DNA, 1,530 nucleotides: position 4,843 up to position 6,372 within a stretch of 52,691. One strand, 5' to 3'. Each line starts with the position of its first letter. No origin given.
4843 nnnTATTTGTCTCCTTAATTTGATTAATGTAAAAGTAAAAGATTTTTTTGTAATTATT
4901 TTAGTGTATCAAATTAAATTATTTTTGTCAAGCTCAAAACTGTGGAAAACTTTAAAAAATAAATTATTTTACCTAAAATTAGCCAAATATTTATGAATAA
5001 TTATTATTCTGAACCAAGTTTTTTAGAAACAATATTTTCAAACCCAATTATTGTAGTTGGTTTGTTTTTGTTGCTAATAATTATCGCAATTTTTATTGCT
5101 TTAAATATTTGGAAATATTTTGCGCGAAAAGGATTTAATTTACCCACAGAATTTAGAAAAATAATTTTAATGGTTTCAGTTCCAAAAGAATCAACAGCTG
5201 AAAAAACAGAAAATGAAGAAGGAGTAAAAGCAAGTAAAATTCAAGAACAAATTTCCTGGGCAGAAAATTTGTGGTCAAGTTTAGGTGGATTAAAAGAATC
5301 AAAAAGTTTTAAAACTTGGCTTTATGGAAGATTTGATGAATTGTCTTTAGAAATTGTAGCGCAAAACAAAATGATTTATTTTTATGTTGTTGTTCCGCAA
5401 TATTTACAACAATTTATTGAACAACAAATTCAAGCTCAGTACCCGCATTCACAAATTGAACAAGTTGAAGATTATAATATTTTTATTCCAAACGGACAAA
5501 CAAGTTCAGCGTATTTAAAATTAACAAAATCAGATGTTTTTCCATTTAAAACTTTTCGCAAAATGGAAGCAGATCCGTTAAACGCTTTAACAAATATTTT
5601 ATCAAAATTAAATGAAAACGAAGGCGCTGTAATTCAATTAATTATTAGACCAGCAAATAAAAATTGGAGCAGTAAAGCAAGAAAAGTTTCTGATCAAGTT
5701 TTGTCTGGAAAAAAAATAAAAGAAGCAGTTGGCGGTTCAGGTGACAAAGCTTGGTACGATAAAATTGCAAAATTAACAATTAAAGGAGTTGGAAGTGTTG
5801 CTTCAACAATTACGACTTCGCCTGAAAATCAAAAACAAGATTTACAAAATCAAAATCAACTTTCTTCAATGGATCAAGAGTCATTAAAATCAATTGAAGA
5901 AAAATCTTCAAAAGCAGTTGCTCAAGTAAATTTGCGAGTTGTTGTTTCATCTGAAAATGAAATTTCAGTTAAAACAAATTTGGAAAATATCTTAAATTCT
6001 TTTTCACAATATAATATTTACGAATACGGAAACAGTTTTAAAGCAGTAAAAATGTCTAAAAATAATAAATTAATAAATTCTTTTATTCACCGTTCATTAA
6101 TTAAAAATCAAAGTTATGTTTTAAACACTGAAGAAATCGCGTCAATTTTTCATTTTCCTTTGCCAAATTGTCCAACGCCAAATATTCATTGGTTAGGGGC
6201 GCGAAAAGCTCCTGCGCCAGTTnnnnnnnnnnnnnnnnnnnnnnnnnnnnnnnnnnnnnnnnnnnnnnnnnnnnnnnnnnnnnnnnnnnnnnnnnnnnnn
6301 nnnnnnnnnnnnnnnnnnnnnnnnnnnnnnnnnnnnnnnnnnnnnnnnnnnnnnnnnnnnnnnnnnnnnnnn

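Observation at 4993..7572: Two paralogous membrane-anchored TraD/VirD4-like ATPase modules, one fused and one split, with no other secretion apparatus in view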

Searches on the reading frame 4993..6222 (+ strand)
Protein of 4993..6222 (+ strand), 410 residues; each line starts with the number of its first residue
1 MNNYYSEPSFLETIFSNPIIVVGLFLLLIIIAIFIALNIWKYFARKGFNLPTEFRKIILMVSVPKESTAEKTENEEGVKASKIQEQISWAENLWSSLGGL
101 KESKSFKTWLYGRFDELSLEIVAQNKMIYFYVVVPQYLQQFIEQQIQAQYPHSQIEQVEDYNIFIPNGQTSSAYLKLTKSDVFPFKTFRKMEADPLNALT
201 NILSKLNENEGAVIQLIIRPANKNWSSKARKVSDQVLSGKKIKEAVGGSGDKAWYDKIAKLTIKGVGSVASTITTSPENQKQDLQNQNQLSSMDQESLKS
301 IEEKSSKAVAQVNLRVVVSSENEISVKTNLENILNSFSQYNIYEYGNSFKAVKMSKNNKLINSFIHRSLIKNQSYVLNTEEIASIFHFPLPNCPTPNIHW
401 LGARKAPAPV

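Call 25: find_homologous_proteins(query=window:4993-6222:+, max_evalue=0.001)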
Query window:4993-6222:+ (410 aa): 34 proteins with E <= 0.001 among 6404 candidates.
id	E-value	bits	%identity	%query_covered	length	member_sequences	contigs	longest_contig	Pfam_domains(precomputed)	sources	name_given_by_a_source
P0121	4.0e-92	327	42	95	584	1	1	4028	PF26449.1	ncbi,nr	ncbi:type IV secretion system DNA-binding domain-containing protein, partial [bacterium]|nr:type IV 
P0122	1.7e-90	322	42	98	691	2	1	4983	PF26449.1,PF01935.24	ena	-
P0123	5.0e-87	311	41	94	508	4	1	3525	PF26449.1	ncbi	ncbi:MAG: hypothetical protein AAB731_03865, partial [Patescibacteria group bacterium]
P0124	2.3e-85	305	39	99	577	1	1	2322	PF26449.1,PF10412.16,PF01935.24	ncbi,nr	ncbi:DUF87 domain-containing protein, partial [Patescibacteria group bacterium]|nr:DUF87 domain-cont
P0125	4.1e-84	301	45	79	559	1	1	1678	PF13173.13,PF26449.1,PF13401.13,PF01637.25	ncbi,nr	ncbi:MAG TPA: hypothetical protein P5267_03715, partial [Patescibacteria group bacterium]|nr:hypothe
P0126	8.5e-84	300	43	88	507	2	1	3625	PF26449.1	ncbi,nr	ncbi:MAG: type IV secretion system DNA-binding domain-containing protein, partial [Patescibacteria g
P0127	3.1e-83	298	41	95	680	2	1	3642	PF26449.1,PF01935.24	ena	-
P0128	8.3e-72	260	39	94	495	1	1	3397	PF26449.1,PF01935.24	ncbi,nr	ncbi:MAG: DUF87 domain-containing protein, partial [Parcubacteria group bacterium]|nr:DUF87 domain-c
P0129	2.2e-67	246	37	94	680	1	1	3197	PF26449.1,PF01935.24,PF02534.21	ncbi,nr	ncbi:MAG: DUF87 domain-containing protein, partial [Candidatus Komeilibacteria bacterium]|nr:DUF87 d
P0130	9.6e-65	237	55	42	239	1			PF26449.1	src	-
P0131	1.6e-60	223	36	95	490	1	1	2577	PF26449.1,PF01935.24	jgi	jgi:hypothetical protein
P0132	2.2e-60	223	41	70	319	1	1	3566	PF26449.1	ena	-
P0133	8.9e-59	218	42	66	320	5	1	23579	PF26449.1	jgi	jgi:hypothetical protein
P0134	2.8e-56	209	40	68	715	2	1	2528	PF26449.1,PF10412.16,PF01935.24,PF02534.21,PF12696.14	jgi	-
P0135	3.9e-55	206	35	96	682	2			PF26449.1,PF10412.16,PF01935.24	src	-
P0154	3.3e-5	41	21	95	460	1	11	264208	PF26449.1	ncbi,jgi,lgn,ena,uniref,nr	ncbi:MAG: hypothetical protein UR25_C0001G0084 [Candidatus Nomurabacteria bacterium GW2011_GWE1_32_2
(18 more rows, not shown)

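Call 28: find_encoding_contigs(protein=P0154, flank=8000, max_places=2)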
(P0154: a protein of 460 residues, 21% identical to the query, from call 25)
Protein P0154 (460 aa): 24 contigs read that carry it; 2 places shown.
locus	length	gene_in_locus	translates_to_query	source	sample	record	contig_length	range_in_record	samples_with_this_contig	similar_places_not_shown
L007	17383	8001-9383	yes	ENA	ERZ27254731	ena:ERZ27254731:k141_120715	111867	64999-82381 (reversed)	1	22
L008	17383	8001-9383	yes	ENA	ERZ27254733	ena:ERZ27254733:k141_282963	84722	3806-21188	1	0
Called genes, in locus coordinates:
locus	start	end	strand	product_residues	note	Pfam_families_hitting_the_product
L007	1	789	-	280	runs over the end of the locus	PF01063:Aminotran_4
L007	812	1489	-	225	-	-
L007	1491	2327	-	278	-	-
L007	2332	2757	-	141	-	PF00293:NUDIX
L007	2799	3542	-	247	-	PF17124:ThiJ_like (faint), PF01174:SNO (faint), PF03575:Peptidase_S51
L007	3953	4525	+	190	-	-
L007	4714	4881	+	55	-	-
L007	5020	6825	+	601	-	PF00009:GTP_EFTU, PF01926:MMR_HSR1 (weak), PF22042:EF-G_D2, PF03144:GTP_EFTU_D2, PF00679:EFG_C, PF21018:BipA_C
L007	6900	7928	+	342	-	PF04545:Sigma70_r4, PF05066:HARE-HTH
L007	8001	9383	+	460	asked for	PF26449:DUF8128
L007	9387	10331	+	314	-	PF02618:YceG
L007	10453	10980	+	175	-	PF16473:Rv2179c-like (faint), PF00929:RNase_T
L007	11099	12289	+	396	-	PF02540:NAD_synthase (faint), PF03054:tRNA_Me_trans, PF20259:tRNA_Me_trans_M, PF20258:tRNA_Me_trans_C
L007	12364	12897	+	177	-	PF02308:MgtC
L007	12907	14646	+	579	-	PF01411:tRNA-synt_2c, PF07973:tRNA_SAD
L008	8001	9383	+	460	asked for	PF26449:DUF8128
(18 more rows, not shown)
